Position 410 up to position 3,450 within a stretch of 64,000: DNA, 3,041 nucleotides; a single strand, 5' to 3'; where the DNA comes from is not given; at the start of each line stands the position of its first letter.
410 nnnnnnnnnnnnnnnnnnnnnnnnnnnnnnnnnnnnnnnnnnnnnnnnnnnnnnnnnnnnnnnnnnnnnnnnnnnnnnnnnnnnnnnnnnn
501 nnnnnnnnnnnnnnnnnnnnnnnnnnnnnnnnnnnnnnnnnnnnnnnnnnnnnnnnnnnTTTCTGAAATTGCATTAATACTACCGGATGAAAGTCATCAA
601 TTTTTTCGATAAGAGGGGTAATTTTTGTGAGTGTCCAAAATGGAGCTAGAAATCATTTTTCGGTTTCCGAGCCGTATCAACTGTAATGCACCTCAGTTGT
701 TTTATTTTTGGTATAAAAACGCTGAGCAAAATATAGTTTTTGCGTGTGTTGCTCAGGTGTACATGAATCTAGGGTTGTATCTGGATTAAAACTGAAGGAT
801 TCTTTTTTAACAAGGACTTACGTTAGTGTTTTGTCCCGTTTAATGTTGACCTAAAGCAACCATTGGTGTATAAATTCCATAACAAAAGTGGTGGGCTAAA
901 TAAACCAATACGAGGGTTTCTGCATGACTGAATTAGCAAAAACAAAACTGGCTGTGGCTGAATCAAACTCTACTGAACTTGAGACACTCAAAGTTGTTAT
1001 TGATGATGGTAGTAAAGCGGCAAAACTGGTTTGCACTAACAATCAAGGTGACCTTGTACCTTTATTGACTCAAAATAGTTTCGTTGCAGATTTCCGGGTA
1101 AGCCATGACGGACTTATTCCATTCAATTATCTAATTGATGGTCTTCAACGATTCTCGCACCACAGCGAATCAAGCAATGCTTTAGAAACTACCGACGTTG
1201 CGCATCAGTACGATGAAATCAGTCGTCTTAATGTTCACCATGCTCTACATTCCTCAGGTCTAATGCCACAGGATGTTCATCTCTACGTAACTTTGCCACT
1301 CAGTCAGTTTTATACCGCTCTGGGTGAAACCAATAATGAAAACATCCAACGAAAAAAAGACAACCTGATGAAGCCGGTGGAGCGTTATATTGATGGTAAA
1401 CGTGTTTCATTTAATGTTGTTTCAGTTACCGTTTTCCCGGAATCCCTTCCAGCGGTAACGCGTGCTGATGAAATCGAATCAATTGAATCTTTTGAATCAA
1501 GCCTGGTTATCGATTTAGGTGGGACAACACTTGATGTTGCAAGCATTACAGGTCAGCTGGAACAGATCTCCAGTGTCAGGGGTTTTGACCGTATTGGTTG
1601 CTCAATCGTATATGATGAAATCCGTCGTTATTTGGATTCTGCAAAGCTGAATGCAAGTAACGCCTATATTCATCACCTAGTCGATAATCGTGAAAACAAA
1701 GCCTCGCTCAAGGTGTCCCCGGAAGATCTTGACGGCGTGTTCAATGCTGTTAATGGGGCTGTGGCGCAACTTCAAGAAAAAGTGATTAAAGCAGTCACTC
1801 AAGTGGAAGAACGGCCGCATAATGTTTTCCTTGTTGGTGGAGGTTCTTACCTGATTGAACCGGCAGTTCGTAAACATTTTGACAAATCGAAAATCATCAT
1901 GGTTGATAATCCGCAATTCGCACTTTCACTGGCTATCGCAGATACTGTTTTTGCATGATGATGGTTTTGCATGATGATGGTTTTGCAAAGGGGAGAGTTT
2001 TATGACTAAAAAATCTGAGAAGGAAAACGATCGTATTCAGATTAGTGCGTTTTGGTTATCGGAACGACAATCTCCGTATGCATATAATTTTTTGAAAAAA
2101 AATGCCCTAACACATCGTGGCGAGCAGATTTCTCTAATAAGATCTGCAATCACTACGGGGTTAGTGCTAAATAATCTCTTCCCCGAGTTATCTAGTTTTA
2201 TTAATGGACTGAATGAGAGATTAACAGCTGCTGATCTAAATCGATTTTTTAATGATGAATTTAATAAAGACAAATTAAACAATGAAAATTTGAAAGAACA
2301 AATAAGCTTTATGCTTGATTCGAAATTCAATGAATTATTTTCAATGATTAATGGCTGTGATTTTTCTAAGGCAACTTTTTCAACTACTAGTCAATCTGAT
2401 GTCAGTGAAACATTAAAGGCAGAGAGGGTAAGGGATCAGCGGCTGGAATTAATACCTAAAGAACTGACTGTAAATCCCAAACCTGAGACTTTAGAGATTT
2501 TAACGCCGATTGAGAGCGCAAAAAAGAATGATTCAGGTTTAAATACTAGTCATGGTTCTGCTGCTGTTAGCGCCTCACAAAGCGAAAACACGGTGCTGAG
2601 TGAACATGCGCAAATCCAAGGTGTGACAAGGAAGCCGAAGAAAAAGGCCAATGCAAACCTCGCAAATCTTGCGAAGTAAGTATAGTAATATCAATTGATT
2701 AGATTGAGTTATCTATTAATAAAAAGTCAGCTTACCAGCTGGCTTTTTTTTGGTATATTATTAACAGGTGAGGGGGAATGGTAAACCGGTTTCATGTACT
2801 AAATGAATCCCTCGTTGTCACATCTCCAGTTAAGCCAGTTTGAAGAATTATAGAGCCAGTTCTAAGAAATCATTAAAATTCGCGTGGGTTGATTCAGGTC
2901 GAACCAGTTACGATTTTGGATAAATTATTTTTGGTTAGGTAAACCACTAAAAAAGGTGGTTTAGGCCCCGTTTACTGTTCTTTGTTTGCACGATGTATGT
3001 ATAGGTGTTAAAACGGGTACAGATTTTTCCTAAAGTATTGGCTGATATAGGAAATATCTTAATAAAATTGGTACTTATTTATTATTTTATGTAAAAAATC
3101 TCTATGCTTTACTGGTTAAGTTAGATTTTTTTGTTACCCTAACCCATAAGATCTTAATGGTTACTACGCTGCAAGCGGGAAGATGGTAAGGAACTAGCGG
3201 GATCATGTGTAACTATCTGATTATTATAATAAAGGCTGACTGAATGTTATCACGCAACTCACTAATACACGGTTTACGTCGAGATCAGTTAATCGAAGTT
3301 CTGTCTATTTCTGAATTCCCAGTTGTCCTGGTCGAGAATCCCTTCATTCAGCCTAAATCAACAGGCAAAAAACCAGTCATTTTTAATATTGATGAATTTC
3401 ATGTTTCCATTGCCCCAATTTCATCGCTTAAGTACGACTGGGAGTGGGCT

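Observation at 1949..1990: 16-bp tandem duplication spanning the parM stop codon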

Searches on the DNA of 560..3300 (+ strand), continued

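Call 54: search_dna_similar(query=L006:1201-1364:+, collection=plasmids, mode=distant, max_rows=60, rows=best)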
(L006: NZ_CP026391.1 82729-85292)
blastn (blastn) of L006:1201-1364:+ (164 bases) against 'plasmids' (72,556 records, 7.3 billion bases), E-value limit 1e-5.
Records with a match: 1332; places in all: 1334; records where one place covers at least 80% of the query: 283.
Best place of each record, by identity: >=99% 59; 95-99% 2; 90-95% 26; 80-90% 1242; 60-80% 3.
By first word of the organism name: Escherichia 477; Salmonella 381; Enterobacter 282; Klebsiella 82; Citrobacter 64; Leclercia 15; Raoultella 8; Serratia 7; Shigella 3; Pantoea 2; and 8 more.
By predicted mobility (MOB-suite, as given by PLSDB): conjugative 1173; non-mobilizable 158; mobilizable 1.
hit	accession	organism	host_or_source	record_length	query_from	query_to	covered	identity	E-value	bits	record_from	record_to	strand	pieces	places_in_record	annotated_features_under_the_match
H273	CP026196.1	Enterobacteriaceae bacterium ENNIH1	-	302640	1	164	100%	100.0%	4e-78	297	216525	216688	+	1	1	stbA family protein | hypothetical protein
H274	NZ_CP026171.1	Leclercia sp. LSNIH1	-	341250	1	164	100%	100.0%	4e-78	297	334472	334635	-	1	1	parM: plasmid segregation protein ParM domain-containing protein | hypothetical protein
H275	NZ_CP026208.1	Escherichia coli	-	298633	1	164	100%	100.0%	4e-78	297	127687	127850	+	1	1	parM: plasmid segregation protein ParM domain-containing protein | hypothetical protein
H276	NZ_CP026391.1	Leclercia sp. LSNIH3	-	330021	1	164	100%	100.0%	4e-78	297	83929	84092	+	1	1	parM: plasmid segregation protein ParM domain-containing protein | hypothetical protein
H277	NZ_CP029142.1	Klebsiella michiganensis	-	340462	1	164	100%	100.0%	4e-78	297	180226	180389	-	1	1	parM: plasmid segregation protein ParM domain-containing protein | hypothetical protein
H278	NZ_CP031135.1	Escherichia coli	human,biological fluid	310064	1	164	100%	100.0%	4e-78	297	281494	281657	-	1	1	plasmid segregation protein ParM | hypothetical protein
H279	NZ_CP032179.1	Citrobacter freundii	-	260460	1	164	100%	100.0%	4e-78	297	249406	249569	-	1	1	parM: plasmid segregation protein ParM domain-containing protein | hypothetical protein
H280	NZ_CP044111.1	Klebsiella michiganensis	Homo sapiens,clinical isolate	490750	1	164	100%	100.0%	4e-78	297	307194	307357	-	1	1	parM: plasmid segregation protein ParM domain-containing protein | hypothetical protein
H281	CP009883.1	Pantoea sp. PSNIH1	shelf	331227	1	164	100%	100.0%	4e-78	297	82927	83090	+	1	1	hypothetical protein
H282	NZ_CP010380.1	Enterobacter hormaechei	Homo sapiens,bronchoalveolar ...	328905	1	164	100%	100.0%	4e-78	297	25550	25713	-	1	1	parM: plasmid segregation protein ParM domain-containing protein | hypothetical protein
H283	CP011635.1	Klebsiella oxytoca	Homo sapiens,Perirectal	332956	1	164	100%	100.0%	4e-78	297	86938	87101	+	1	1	stbA family protein | hypothetical protein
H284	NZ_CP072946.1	Enterobacter sp. MGH 7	wound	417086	1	164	100%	100.0%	4e-78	297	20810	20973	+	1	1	parM: plasmid segregation protein ParM domain-containing protein | hypothetical protein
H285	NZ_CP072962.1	Enterobacter sp. MGH 14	respiratory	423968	1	164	100%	100.0%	4e-78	297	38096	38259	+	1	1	parM: plasmid segregation protein ParM domain-containing protein | hypothetical protein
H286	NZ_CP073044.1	Citrobacter sp. MGH103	Homo sapiens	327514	1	164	100%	100.0%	4e-78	297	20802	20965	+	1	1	parM: plasmid segregation protein ParM domain-containing protein | hypothetical protein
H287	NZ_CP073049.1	Citrobacter sp. MGH105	Homo sapiens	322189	1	164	100%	100.0%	4e-78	297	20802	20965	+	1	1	parM: plasmid segregation protein ParM domain-containing protein | hypothetical protein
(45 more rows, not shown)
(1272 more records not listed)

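Call 57: search_rna_families(source=window, start=560, end=3300, threshold=evalue, max_evalue=1)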
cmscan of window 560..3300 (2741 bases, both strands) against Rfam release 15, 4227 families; matches with E-value up to 1: 0.
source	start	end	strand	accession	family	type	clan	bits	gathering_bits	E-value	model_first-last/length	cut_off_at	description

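Call 74: get_annotated_region(hit=H118, flank=300)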
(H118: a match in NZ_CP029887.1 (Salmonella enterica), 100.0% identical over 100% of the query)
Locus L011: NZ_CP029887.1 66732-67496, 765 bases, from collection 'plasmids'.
description: Salmonella enterica subsp. enterica serovar Typhi strain 311189_220186 plasmid pHCM1, complete sequence
organism: Salmonella enterica (NCBI taxid 90370)
taxonomy: Bacteria; Pseudomonadota; Gammaproteobacteria; Enterobacterales; Enterobacteriaceae; Salmonella; Salmonella enterica
host: -; source: -; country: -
typing (MOB-suite, as given by PLSDB): conjugative; replicon IncFIA,IncQ1; relaxase MOBH; mating-pair formation MPF_F
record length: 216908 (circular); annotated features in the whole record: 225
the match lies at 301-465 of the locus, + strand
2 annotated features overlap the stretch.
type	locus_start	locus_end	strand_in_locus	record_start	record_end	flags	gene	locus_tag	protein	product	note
CDS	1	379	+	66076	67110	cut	parM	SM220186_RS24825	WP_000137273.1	plasmid segregation protein ParM domain-containing protein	-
CDS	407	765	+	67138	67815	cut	-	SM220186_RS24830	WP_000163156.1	hypothetical protein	-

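Call 75: get_annotated_region(hit=H138, flank=1200)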
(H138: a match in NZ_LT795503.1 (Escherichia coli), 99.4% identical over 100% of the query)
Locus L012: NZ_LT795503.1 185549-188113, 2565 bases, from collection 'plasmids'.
description: Escherichia coli strain KV7 isolate KV7 plasmid I
organism: Escherichia coli (NCBI taxid 562)
taxonomy: Bacteria; Pseudomonadota; Gammaproteobacteria; Enterobacterales; Enterobacteriaceae; Escherichia; Escherichia coli
host: -; source: Sus scrofa domestica,pig feces; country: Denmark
typing (MOB-suite, as given by PLSDB): conjugative; replicon IncHI1A; relaxase MOBH; mating-pair formation MPF_F
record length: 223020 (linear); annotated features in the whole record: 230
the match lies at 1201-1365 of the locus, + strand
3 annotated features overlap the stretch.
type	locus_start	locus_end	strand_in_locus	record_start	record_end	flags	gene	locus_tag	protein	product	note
CDS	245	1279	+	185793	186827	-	parM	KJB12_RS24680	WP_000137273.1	plasmid segregation protein ParM domain-containing protein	-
CDS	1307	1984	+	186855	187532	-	-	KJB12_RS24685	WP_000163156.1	hypothetical protein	-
CDS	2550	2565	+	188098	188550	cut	-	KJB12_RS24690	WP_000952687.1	transfer repressor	-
